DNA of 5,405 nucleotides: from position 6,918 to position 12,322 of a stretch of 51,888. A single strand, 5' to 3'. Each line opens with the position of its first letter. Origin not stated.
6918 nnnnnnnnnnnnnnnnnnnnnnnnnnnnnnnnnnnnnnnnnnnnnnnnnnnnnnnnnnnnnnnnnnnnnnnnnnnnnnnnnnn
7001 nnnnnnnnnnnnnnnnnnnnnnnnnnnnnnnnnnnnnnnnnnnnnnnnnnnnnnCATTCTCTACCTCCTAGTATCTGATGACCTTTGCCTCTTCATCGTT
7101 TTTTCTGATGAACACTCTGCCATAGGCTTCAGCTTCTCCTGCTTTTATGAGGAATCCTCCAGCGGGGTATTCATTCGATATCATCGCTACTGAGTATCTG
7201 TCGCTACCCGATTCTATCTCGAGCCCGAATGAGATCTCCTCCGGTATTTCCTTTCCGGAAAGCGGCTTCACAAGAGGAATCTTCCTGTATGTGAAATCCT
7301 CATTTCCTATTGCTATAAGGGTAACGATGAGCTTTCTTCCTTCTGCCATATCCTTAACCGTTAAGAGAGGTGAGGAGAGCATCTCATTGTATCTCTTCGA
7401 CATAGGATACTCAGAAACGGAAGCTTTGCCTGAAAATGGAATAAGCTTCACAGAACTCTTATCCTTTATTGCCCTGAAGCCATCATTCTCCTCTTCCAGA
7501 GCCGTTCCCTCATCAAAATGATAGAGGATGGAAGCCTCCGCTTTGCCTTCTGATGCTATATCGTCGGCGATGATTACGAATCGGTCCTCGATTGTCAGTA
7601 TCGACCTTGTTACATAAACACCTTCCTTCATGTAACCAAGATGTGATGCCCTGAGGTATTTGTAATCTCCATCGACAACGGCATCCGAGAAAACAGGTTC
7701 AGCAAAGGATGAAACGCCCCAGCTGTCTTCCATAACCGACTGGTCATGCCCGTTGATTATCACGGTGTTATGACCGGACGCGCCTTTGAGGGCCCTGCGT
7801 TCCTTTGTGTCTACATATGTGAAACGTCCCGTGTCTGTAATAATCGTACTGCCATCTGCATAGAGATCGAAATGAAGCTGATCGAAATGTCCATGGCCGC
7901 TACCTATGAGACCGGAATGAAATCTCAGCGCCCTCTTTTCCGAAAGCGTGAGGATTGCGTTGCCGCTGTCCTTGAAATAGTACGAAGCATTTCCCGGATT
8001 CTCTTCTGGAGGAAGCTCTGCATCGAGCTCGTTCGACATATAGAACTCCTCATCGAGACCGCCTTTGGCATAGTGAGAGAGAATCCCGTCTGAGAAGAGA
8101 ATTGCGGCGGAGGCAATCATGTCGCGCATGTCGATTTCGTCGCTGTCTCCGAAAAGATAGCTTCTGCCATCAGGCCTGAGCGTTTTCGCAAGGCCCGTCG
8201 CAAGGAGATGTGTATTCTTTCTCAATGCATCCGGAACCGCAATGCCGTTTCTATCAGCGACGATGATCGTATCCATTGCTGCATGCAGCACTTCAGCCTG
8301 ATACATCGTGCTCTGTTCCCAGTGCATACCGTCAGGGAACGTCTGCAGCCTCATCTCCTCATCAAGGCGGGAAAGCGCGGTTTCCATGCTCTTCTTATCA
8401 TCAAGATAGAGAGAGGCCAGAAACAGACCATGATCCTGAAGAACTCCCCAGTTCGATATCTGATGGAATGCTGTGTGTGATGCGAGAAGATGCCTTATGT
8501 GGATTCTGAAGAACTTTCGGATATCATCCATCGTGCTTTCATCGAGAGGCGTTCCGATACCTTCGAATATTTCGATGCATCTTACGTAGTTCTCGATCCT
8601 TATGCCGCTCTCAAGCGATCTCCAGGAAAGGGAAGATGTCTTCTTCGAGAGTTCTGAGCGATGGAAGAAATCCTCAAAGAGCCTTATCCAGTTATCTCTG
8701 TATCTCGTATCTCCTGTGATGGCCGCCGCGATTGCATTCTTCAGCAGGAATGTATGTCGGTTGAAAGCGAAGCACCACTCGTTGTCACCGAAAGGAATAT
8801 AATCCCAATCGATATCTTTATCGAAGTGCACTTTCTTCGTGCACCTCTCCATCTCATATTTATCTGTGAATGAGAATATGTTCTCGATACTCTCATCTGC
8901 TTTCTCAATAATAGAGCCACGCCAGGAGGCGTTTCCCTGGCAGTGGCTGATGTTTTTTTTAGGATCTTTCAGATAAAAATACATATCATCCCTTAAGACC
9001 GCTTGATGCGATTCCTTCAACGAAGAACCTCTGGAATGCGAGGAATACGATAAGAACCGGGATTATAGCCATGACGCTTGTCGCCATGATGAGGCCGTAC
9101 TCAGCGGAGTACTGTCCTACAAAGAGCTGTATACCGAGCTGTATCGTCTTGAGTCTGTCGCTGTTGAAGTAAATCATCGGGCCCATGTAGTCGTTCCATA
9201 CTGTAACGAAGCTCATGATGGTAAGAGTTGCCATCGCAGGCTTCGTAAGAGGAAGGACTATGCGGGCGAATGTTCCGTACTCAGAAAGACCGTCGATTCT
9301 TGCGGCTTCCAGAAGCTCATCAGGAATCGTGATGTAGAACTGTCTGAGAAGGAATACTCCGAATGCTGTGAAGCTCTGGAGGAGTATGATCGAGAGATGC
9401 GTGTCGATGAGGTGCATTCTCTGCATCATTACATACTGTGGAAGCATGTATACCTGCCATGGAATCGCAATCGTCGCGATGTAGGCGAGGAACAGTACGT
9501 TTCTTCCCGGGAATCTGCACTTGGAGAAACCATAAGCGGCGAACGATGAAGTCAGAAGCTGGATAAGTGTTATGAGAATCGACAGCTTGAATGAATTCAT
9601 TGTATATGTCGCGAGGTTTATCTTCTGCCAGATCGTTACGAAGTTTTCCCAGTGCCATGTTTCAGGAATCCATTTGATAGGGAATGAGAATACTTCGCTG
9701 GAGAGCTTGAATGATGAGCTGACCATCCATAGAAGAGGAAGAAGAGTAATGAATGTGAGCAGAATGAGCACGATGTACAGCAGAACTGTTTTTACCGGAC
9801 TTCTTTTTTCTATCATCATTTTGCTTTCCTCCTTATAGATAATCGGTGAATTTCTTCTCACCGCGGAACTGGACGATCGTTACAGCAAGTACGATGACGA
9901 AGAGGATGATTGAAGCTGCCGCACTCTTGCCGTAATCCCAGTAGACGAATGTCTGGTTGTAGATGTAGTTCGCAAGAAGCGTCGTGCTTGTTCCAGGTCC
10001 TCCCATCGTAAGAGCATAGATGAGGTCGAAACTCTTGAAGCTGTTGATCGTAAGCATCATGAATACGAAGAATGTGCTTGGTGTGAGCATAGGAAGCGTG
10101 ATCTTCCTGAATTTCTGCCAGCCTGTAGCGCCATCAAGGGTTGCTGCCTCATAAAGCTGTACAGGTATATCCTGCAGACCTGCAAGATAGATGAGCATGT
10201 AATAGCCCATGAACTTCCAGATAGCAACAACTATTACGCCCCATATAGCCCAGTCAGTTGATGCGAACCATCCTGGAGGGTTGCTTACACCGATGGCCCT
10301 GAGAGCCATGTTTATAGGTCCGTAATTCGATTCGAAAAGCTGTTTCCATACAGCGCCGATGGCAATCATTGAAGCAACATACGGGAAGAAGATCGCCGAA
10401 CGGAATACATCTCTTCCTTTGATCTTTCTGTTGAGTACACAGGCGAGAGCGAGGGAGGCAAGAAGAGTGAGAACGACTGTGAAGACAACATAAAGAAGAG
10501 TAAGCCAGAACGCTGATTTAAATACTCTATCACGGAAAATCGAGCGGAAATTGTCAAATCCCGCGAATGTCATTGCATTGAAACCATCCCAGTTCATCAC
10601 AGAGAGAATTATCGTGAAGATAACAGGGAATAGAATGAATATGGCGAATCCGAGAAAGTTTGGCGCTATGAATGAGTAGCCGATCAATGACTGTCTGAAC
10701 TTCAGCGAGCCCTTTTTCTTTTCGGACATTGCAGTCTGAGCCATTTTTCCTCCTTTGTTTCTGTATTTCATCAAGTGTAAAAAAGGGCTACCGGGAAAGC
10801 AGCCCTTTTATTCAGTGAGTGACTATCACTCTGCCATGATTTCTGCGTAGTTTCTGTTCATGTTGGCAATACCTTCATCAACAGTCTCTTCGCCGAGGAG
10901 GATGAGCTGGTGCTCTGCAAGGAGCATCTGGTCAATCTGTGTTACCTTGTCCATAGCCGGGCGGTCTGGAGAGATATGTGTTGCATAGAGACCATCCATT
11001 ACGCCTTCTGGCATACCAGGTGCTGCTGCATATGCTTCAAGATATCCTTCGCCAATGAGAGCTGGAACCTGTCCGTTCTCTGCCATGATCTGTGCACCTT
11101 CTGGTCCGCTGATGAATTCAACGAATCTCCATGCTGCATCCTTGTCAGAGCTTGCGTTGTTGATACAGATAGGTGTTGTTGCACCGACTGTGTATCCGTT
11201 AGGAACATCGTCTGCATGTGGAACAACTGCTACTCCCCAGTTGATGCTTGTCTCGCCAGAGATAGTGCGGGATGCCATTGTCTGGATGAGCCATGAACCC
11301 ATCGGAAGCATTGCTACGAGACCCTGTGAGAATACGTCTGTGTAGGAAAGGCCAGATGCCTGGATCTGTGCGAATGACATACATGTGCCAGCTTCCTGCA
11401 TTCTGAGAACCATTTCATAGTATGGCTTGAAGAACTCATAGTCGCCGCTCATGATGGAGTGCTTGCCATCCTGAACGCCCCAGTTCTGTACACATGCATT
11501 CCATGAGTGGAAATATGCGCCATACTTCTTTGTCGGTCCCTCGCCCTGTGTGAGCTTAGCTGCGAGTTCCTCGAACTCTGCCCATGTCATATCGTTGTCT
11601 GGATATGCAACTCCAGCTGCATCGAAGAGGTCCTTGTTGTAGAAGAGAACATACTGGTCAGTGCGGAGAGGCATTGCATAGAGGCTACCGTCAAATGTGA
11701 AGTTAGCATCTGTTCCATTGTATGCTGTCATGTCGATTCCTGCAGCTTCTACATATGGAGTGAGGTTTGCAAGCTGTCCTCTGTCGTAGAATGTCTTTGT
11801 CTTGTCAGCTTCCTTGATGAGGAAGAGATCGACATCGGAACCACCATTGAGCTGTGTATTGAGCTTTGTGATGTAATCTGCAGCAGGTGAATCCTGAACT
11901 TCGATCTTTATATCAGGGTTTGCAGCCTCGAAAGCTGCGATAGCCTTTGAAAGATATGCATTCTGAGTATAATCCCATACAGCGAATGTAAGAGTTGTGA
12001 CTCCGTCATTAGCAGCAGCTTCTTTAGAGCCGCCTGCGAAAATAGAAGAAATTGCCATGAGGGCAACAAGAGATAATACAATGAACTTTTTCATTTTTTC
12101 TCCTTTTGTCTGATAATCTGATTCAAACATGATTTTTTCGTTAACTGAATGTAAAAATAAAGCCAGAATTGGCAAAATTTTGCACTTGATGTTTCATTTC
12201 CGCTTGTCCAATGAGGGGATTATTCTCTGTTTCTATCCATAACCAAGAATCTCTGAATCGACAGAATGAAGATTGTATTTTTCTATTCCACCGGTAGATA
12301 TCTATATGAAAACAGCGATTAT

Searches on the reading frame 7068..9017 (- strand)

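Call 67: search_protein_families(library=pfam, proteins=[window:7068-9017:-], max_evalue=0.00001)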
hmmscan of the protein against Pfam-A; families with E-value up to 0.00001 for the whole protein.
window:7068-9017:- (649 aa): 2 families
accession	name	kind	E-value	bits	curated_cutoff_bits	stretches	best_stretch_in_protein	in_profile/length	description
PF07940.18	Hepar_II_III_C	-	9.8e-30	104.3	24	1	342-526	3-190/237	Heparinase II/III-like, C-terminal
PF16889.11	Hepar_II_III_N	-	9.3e-29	101.3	22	1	31-309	52-333/340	Heparinase II/III N-terminus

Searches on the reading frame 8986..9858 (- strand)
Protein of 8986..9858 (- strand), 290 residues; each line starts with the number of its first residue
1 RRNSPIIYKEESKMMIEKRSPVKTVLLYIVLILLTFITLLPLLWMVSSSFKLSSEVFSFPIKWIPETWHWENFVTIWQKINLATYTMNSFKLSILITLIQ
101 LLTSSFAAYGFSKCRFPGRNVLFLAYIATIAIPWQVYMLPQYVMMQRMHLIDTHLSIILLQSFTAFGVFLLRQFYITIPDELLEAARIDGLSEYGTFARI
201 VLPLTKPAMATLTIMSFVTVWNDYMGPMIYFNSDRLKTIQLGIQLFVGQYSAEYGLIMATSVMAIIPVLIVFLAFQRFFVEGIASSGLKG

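Call 67: search_protein_families(library=pfam, proteins=[window:8986-9858:-], max_evalue=0.00001)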
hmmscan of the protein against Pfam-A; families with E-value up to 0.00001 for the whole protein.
window:8986-9858:- (290 aa): 1 family
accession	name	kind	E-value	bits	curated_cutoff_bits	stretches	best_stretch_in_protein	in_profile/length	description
PF00528.27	BPD_transp_1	-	1.8e-16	60.8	26.4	1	103-280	4-179/184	Binding-protein-dependent transport system inner membrane component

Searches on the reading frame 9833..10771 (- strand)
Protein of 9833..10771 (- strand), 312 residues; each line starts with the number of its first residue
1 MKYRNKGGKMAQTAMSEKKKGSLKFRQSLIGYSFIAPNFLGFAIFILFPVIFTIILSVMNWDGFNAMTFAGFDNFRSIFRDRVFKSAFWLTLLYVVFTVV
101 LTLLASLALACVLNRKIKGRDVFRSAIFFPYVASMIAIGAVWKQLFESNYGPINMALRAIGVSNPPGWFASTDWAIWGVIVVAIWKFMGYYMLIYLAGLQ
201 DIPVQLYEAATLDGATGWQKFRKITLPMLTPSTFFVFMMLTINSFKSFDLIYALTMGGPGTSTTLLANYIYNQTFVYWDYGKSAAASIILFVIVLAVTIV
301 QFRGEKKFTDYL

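Call 67: search_protein_families(library=pfam, proteins=[window:9833-10771:-], max_evalue=0.00001)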
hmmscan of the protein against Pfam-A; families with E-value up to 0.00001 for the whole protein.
window:9833-10771:- (312 aa): 1 family
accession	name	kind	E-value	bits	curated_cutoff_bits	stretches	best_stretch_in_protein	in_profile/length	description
PF00528.27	BPD_transp_1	-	6.9e-20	72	26.4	1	105-303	4-177/184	Binding-protein-dependent transport system inner membrane component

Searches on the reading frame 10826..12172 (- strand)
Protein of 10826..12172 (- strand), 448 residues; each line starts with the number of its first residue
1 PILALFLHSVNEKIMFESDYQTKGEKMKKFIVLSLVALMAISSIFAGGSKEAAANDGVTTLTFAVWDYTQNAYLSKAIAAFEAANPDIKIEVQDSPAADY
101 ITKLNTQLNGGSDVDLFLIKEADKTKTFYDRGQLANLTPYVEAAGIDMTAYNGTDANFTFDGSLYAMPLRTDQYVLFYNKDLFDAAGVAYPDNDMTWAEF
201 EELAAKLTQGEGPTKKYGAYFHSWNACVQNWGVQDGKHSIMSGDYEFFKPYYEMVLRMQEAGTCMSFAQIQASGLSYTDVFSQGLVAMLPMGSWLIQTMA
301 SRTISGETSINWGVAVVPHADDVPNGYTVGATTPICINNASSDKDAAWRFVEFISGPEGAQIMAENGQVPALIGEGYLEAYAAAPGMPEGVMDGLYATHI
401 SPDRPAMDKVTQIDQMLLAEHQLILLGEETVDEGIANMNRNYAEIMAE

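Call 67: search_protein_families(library=pfam, proteins=[window:10826-12172:-], max_evalue=0.00001)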
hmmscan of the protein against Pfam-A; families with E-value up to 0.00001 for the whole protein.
window:10826-12172:- (448 aa): 3 families
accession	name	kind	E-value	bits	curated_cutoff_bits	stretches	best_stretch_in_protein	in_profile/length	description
PF01547.30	SBP_bac_1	-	3.2e-38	132.9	26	1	69-360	5-306/307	Bacterial extracellular solute-binding protein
PF13416.11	SBP_bac_8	-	6.7e-35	121.7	27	1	76-385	1-275/279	Bacterial extracellular solute-binding protein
PF13531.11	SBP_bac_11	-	3.8e-07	30.5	25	0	322-367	179-225/227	Bacterial extracellular solute-binding protein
